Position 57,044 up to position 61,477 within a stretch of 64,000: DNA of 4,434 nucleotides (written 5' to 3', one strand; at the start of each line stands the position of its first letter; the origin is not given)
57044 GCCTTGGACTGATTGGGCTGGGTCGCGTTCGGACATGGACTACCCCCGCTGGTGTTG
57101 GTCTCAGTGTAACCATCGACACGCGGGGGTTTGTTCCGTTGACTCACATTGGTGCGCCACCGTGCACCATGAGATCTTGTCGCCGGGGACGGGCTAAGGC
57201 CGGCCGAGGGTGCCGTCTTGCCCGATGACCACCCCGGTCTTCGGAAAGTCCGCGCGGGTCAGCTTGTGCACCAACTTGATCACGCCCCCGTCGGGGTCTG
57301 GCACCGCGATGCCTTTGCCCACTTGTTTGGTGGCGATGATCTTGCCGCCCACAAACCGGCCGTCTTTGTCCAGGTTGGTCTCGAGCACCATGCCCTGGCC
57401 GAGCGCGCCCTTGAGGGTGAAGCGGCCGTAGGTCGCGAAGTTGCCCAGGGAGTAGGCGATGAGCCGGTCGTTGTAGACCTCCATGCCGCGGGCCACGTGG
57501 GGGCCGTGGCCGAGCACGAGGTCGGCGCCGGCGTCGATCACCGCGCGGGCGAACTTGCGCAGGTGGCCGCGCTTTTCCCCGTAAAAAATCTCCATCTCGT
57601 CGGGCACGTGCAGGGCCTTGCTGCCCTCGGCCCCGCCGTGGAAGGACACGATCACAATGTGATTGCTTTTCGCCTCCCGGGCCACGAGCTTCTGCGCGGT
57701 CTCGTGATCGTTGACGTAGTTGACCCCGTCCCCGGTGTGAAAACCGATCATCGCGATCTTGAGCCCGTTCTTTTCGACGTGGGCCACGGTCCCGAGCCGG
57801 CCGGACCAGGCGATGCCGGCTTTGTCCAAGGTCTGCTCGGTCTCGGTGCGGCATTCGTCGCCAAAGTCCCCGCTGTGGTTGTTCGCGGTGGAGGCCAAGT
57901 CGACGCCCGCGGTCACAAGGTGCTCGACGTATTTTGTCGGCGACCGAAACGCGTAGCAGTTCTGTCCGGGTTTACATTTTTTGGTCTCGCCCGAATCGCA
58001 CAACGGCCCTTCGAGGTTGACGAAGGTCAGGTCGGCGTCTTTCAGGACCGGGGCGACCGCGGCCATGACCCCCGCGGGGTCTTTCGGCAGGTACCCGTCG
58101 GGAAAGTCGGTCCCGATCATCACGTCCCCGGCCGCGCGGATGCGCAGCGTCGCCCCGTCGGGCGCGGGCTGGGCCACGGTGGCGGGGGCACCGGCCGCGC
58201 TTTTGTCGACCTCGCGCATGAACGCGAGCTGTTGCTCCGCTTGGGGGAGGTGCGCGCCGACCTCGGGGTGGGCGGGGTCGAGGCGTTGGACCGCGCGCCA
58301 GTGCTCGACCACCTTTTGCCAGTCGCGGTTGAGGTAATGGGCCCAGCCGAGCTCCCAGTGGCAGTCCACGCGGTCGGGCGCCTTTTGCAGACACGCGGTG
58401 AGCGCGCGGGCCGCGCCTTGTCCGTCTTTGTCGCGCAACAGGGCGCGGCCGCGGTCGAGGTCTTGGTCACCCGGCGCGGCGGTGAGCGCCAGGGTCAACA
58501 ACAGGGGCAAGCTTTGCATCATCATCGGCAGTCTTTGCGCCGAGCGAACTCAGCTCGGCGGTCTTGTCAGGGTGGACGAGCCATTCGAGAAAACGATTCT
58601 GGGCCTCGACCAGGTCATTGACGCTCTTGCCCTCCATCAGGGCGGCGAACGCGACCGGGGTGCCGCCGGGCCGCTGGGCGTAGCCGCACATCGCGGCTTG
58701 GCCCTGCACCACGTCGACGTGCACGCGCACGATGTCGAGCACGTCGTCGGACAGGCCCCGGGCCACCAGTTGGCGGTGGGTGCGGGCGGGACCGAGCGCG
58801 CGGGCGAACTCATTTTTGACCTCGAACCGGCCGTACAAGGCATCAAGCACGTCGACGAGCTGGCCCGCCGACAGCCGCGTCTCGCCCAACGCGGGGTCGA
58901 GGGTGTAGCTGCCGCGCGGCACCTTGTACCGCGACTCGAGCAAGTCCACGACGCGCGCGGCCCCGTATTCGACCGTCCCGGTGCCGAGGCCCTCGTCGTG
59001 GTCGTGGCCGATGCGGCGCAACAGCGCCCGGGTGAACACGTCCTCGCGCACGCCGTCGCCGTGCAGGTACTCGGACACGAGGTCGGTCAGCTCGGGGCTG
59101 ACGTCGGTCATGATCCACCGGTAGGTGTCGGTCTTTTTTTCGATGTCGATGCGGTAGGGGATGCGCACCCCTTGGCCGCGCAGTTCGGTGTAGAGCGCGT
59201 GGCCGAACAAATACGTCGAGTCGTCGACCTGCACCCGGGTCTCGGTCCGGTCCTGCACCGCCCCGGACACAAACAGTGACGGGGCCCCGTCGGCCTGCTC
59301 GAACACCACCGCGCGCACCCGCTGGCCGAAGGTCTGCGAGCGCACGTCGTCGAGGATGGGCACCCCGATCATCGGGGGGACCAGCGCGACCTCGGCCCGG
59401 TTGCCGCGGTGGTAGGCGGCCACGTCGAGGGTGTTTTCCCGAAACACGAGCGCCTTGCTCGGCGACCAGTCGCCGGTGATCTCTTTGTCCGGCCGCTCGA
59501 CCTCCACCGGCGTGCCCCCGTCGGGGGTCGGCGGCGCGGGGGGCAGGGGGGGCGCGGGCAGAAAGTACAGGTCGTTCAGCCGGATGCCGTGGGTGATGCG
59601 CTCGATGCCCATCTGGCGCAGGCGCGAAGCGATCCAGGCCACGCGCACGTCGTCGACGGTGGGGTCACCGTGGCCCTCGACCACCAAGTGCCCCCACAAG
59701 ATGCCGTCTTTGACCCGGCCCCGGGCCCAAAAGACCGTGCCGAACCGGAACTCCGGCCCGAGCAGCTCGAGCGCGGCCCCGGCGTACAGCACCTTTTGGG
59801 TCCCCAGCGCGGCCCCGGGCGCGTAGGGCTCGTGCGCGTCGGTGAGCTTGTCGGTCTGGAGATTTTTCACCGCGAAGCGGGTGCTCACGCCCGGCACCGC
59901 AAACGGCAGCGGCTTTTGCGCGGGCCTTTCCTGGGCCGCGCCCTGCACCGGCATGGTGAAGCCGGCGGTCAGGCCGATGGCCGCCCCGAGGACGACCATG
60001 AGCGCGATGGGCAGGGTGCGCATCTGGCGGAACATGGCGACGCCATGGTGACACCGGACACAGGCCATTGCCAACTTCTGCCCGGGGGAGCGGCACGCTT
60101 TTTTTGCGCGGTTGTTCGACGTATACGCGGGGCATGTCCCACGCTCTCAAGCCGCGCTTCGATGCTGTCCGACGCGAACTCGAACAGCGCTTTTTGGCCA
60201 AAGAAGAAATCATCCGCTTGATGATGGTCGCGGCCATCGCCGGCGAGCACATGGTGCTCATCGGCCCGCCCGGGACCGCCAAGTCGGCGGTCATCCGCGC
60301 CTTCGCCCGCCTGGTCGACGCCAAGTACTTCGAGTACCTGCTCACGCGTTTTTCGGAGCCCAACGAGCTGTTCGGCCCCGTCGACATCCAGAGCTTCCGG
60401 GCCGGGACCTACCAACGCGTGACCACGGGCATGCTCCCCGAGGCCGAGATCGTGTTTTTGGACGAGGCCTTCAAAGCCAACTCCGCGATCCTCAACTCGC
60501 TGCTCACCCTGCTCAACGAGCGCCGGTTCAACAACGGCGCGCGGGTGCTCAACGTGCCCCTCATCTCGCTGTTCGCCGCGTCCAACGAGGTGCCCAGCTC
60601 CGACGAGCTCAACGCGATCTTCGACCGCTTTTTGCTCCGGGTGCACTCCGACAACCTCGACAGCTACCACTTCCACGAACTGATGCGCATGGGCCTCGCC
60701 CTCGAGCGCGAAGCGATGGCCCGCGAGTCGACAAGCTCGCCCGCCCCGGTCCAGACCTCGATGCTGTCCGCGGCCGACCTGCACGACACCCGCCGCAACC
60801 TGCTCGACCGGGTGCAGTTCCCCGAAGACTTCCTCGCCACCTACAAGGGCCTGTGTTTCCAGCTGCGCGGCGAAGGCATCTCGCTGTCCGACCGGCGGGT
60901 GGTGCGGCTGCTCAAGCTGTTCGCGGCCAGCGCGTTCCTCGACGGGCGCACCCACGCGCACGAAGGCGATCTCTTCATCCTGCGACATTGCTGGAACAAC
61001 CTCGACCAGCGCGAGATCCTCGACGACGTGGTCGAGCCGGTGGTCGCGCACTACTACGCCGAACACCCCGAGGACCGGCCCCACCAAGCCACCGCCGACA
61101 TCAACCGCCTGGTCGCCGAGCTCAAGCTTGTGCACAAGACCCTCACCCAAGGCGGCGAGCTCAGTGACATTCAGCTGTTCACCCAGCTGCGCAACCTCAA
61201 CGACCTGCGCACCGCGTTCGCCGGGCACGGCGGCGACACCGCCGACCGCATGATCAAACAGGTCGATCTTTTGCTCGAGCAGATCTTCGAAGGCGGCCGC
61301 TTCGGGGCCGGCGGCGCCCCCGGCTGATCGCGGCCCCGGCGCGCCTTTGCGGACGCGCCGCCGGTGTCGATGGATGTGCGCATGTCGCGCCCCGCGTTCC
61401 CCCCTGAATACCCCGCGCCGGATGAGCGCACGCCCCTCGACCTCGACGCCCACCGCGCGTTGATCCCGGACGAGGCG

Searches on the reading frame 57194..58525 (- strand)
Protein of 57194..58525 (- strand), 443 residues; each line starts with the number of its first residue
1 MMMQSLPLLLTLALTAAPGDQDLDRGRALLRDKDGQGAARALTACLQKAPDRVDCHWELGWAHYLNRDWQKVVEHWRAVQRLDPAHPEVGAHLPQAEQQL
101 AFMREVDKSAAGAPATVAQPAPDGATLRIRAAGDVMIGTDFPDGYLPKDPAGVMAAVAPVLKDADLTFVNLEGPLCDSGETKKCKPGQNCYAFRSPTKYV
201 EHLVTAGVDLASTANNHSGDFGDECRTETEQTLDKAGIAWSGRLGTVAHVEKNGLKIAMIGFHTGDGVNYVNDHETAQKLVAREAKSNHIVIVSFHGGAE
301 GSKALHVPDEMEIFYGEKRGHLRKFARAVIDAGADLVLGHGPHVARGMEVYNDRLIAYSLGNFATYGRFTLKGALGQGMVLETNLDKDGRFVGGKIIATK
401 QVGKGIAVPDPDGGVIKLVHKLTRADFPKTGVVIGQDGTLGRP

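Call 52: search_protein_families(library=pfam, proteins=[window:57194-58525:-], max_evalue=0.001)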
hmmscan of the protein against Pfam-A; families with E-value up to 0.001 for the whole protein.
window:57194-58525:- (443 aa): 3 families
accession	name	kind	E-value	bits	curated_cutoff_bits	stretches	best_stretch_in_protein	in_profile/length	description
PF09587.15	PGA_cap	-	2.3e-47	162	27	1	129-364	2-252/255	Bacterial capsule synthesis protein PGA_cap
PF07719.23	TPR_2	-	3e-06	27.4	27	0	54-86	2-34/34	Tetratricopeptide repeat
PF13432.12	TPR_16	-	0.00015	22.6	32.7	1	23-85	1-63/65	Tetratricopeptide repeat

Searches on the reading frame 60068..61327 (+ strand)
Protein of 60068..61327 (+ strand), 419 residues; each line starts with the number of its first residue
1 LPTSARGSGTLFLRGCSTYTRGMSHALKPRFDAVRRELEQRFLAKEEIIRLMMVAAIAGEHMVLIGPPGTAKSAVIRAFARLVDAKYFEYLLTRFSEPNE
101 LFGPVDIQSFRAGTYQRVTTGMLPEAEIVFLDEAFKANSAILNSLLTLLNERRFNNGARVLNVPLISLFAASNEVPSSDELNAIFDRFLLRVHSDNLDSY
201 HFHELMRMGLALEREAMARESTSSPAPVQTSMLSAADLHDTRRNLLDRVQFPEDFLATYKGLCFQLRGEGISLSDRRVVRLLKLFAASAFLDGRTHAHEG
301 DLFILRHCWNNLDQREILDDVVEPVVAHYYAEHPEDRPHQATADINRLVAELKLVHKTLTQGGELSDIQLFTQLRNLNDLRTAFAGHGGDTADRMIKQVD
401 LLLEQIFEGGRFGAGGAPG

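Call 52: search_protein_families(library=pfam, proteins=[window:60068-61327:+], max_evalue=0.001)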
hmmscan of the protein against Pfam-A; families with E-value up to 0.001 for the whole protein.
window:60068-61327:+ (419 aa): 7 families
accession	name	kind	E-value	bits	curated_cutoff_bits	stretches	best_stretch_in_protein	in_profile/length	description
PF20030.5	bpMoxR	-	1.2e-75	253.5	27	1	32-225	4-197/205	MoxR domain in the MoxR-vWA-beta-propeller ternary systems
PF07728.20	AAA_5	-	1e-26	94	22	1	61-188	1-139/139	AAA domain (dynein-related subfamily)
PF17868.7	AAA_lid_8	-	5e-11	42.7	22.8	1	266-322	13-72/72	AAA lid domain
PF00004.35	AAA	-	1.7e-05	25.7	21.2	1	62-191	1-126/131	ATPase family associated with various cellular activities (AAA)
PF07726.17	AAA_3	-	8e-05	23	27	1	61-176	1-114/131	ATPase family associated with various cellular activities (AAA)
PF13191.12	AAA_16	-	0.00013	23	32.6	1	58-120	23-84/167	AAA ATPase domain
PF01078.27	Mg_chelatase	-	0.00033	20.6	20.3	0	46-83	9-46/207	Magnesium chelatase, subunit ChlI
